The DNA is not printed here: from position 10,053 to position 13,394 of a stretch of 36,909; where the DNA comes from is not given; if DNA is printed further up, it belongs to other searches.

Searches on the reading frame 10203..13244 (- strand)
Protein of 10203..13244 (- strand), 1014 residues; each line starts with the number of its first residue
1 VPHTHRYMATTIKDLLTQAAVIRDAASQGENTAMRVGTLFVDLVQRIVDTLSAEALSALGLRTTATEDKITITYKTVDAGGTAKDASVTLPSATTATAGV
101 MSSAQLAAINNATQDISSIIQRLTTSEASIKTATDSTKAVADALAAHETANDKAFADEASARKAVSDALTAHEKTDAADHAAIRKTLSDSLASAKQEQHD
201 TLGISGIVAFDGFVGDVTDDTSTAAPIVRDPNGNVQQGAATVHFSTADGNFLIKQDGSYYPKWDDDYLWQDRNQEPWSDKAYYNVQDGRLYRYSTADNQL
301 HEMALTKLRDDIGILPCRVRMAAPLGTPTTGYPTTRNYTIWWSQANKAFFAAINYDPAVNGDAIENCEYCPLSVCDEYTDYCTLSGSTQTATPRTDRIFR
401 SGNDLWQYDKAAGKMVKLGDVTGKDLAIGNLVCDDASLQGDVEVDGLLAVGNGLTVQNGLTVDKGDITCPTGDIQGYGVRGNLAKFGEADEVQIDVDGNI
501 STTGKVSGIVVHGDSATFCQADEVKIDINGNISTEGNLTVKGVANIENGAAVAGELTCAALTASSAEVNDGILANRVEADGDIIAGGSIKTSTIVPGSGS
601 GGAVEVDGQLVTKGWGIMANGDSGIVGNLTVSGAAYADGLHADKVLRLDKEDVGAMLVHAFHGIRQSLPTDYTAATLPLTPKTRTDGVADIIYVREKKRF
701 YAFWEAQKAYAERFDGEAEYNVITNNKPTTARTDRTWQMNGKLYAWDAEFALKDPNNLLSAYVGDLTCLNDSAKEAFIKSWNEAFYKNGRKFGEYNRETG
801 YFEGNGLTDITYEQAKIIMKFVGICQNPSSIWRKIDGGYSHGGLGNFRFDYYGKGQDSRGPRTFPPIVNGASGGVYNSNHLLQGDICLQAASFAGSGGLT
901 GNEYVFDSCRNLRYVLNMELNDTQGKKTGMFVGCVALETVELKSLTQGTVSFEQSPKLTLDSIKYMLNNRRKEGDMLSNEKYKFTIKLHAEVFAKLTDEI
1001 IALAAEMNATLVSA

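Call 12: search_protein_families(library=pfam, proteins=[window:10203-13244:-], max_evalue=0.001)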
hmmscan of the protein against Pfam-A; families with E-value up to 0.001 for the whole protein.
window:10203-13244:- (1014 aa): 0 families

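Call 75: search_protein_families(library=phrogs, proteins=[window:10203-13244:-], max_evalue=0.1)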
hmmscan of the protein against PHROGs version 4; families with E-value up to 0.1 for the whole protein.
window:10203-13244:- (1014 aa): 1 family
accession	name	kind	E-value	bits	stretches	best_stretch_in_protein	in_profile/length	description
phrog_5151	-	lysis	0.017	16.4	1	113-172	34-84/111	Rz-like spanin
